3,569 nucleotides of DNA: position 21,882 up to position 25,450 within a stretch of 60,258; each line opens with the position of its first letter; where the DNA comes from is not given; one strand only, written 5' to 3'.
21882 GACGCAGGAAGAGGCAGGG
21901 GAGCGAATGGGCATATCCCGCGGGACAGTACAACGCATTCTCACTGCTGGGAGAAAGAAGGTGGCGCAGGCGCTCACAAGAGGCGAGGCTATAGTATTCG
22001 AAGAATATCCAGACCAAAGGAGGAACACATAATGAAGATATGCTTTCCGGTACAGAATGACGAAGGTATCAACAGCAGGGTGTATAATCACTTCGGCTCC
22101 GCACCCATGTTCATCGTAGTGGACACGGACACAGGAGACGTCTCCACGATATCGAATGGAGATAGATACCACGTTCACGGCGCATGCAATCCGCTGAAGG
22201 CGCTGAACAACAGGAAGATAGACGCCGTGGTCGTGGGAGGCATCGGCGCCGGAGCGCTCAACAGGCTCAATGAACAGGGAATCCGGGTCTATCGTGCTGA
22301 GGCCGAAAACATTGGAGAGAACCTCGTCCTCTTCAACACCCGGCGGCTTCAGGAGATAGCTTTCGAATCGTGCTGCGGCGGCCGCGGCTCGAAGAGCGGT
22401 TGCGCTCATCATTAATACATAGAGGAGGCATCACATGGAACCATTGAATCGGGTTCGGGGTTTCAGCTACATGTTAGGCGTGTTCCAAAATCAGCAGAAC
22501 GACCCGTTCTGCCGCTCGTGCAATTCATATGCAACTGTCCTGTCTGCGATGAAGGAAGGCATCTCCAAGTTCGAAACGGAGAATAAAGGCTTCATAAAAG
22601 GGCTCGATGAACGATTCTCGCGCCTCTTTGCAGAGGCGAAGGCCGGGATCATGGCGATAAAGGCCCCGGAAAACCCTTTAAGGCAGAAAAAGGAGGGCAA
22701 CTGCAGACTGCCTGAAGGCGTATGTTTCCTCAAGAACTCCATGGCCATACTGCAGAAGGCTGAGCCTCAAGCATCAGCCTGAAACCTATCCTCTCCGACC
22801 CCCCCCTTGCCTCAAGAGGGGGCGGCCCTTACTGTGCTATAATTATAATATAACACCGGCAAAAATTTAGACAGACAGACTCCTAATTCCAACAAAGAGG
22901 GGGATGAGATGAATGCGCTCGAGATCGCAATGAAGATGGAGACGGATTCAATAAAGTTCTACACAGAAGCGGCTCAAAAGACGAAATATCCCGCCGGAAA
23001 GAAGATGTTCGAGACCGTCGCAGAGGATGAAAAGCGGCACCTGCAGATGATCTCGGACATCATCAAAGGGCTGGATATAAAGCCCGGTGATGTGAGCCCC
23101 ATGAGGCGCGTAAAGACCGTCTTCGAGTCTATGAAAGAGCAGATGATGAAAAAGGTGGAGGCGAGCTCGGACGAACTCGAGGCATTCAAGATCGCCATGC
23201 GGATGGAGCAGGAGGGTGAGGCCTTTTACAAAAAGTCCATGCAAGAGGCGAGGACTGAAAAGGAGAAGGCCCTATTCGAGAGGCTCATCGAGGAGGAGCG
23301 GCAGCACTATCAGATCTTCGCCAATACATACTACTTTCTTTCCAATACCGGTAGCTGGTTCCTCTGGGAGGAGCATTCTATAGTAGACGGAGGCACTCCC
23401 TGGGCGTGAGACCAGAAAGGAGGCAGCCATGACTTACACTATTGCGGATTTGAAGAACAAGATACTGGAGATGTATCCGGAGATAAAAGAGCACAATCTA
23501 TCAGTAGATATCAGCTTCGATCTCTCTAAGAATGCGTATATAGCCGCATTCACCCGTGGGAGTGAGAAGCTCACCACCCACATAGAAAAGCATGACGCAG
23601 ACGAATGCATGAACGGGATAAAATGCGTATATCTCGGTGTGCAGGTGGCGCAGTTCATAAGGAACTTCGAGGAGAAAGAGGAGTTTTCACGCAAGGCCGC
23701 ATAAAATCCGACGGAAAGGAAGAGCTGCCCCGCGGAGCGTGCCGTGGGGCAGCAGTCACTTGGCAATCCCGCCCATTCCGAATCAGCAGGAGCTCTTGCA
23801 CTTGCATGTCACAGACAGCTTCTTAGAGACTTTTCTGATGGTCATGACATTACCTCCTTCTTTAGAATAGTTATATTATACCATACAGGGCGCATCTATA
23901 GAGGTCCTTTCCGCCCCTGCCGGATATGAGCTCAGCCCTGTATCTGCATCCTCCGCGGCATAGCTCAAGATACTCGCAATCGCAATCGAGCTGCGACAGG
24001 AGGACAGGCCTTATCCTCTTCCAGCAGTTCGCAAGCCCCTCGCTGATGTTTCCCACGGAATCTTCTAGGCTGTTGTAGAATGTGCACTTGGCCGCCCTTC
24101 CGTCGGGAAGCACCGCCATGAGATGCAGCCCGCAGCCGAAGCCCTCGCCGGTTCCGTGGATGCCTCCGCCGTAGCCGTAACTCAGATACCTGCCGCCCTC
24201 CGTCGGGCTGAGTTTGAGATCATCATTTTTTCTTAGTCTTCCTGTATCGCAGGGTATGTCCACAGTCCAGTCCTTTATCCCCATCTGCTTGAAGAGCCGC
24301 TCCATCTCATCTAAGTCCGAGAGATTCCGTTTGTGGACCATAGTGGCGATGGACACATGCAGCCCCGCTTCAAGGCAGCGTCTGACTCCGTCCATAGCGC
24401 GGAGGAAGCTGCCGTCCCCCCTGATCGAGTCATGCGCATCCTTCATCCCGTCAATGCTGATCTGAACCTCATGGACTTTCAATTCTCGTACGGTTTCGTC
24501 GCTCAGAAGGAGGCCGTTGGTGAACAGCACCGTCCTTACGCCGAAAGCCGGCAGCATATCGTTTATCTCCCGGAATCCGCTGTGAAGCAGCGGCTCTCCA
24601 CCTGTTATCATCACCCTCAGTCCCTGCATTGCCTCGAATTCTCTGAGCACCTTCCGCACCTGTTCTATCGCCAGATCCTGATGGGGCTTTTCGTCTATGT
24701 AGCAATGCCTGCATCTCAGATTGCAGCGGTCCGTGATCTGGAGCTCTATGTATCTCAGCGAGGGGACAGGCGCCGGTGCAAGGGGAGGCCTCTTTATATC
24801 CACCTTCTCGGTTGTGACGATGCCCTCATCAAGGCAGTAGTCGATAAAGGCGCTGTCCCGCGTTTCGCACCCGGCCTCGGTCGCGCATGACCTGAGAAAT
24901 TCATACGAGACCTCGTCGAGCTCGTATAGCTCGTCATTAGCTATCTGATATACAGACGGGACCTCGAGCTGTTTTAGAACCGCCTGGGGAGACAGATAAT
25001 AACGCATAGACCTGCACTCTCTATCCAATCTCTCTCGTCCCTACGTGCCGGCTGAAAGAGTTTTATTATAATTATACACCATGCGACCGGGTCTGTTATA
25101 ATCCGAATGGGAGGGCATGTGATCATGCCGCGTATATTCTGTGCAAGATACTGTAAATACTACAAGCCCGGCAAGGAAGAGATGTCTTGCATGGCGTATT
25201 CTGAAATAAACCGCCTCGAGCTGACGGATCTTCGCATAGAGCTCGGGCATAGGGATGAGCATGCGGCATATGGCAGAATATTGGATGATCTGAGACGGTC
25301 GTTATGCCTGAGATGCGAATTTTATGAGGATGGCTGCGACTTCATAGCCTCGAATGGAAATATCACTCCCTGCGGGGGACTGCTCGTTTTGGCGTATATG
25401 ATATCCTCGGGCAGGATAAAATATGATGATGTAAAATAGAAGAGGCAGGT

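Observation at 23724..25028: Radical-SAM/SPASM enzyme followed by an unannotated 20-codon Cys-rich ORF: candidate small RiPP system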

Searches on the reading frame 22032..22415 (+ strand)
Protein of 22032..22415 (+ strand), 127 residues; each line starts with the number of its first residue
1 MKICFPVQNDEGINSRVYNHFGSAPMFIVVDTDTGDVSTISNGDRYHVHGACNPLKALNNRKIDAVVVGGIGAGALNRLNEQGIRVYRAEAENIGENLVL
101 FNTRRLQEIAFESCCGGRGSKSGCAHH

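Call 18: search_protein_families(library=pfam, proteins=[window:22032-22415:+], max_evalue=0.01)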
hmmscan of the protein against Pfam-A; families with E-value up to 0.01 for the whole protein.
window:22032-22415:+ (127 aa): 1 family
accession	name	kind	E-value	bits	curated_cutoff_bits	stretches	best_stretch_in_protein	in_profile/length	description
PF02579.22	Nitro_FeMo-Co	-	1.1e-20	74.1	26.3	1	14-101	2-92/94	Dinitrogenase iron-molybdenum cofactor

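Call 19: search_protein_families(library=ncbifam, proteins=[window:22032-22415:+], max_evalue=1)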
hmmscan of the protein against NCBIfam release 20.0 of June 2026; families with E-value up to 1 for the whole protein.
window:22032-22415:+ (127 aa): 3 families
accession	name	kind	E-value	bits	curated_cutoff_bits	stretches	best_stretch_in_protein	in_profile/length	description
NF041136.1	MrpORP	equivalog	4.6e-08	32.7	450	1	1-99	265-357/365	iron-sulfur cluster carrier protein MrpORP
TIGR01290.1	nifB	equivalog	0.016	14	343.65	1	15-94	340-429/441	nitrogenase cofactor biosynthesis protein NifB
TIGR03911.1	pyrrolys_PylD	equivalog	0.086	11.9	150.05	1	26-92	110-177/266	3-methylornithyl-N6-L-lysine dehydrogenase PylD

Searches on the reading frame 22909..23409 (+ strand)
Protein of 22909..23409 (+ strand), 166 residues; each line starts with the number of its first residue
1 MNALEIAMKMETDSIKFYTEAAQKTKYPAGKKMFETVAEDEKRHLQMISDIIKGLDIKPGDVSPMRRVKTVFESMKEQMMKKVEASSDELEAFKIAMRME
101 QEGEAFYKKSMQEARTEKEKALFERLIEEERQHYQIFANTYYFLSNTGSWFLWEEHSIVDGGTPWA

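Call 18: search_protein_families(library=pfam, proteins=[window:22909-23409:+], max_evalue=0.01)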
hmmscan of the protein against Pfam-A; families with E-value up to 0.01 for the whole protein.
window:22909-23409:+ (166 aa): 6 families
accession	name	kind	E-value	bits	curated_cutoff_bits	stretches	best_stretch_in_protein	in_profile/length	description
PF02915.23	Rubrerythrin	-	8.2e-21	75.3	22.8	1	3-140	2-136/137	Rubrerythrin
PF09537.16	DUF2383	-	6.3e-08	33.2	30.8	1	2-61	4-63/111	Domain of unknown function (DUF2383)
PF13668.12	Ferritin_2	-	5.4e-07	30.3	24.7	1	2-54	4-65/138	Ferritin-like domain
PF03232.19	COQ7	-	7.8e-05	22.8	23.5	0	20-69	23-73/169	Ubiquinone biosynthesis protein COQ7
PF04305.20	DUF455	-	0.0023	18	34.3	1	34-136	99-195/247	Protein of unknown function (DUF455)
PF09968.15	DUF2202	-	0.0048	17.1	22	1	30-139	27-136/162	Uncharacterized protein domain (DUF2202)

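Call 19: search_protein_families(library=ncbifam, proteins=[window:22909-23409:+], max_evalue=1)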
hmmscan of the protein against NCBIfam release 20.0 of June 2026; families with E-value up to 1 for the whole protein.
window:22909-23409:+ (166 aa): 11 families
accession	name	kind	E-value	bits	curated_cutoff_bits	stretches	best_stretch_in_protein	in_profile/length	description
NF045676.1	FeExpMbfA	equivalog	9.4e-10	38.4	450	1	4-137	13-144/318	iron exporter MbfA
NF009413.0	PRK12775.1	equivalog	5.1e-08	31.2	1895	1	2-141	863-995/1006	putative trifunctional 2-polyprenylphenol hydroxylase/glutamate synthase subunit beta/ferritin domain-containing protein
NF058679.1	EncB_fam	subfamily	8.1e-08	32.3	90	1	4-79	25-99/117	encapsulin nanocompartment ferritin-likeEncB family encapsulin nanocompartment ferritin-like cargo protein cargo protein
TIGR04535.1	ferrit_encaps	subfamily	0.00015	21.7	125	1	3-53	18-67/114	encapsulin-associated ferritin-like protein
TIGR02284.1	TIGR02284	subfamily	0.00068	19.9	44.8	1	5-66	6-67/139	PA2169 family four-helix-bundle protein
NF033656.1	DMQ_monoox_COQ7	equivalog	0.0065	16.1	180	1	17-65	60-108/205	2-polyprenyl-3-methyl-6-methoxy-1,4-benzoquinone monooxygenase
NF041209.1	resp_regPieR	equivalog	0.0079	15.8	450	1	63-134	106-177/231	two component system response regulator PieR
NF011994.0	PRK15450.1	equivalog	0.056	13.4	96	1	37-89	20-73/85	signal transduction protein PmrD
NF045783.1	Nigrythrn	equivalog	0.14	12.2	340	1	5-65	34-95/202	nigerythrin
NF045767.1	RuberyRbr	equivalog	0.19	11.7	200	0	16-92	28-103/194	rubrerythrin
NF058678.1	EncB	exception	0.24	11.6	210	0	10-56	21-67/160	encapsulin nanocompartment ferritin-like cargo protein EncB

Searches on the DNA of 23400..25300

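Call 65: search_rna_families(source=window, start=23400, end=25300, threshold=evalue, max_evalue=1)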
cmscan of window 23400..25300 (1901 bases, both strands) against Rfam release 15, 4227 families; matches with E-value up to 1: 0.
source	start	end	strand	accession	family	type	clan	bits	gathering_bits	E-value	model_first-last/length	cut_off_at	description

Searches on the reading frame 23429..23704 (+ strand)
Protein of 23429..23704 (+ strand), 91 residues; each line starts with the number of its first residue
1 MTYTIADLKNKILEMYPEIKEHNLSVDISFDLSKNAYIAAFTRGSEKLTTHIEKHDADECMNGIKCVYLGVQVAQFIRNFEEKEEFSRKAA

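Call 18: search_protein_families(library=pfam, proteins=[window:23429-23704:+], max_evalue=0.01)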
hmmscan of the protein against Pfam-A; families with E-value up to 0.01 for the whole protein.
window:23429-23704:+ (91 aa): 0 families

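Call 19: search_protein_families(library=ncbifam, proteins=[window:23429-23704:+], max_evalue=1)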
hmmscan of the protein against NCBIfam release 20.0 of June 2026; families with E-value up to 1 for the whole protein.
window:23429-23704:+ (91 aa): 1 family
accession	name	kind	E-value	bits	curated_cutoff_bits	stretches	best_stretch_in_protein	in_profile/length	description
NF009052.0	PRK12386.1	equivalog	0.0024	16.9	256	1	13-87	91-168/255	succinate dehydrogenase/fumarate reductase iron-sulfur subunit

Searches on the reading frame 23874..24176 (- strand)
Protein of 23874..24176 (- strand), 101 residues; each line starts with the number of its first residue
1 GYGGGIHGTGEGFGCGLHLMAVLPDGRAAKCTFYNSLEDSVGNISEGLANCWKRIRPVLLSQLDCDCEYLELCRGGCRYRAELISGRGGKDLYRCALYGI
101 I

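Call 36: search_protein_families(library=pfam, proteins=[window:23874-24176:-], max_evalue=10)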
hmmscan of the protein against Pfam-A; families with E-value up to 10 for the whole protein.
seq(101 aa): 2 families
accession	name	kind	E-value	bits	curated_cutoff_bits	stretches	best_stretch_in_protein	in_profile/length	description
PF13186.11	SPASM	-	0.076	13.8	21.5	1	18-74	6-64/67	Iron-sulfur cluster-binding domain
PF09453.15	HIRA_B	-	0.15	12.3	21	1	53-63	12-22/23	HIRA B motif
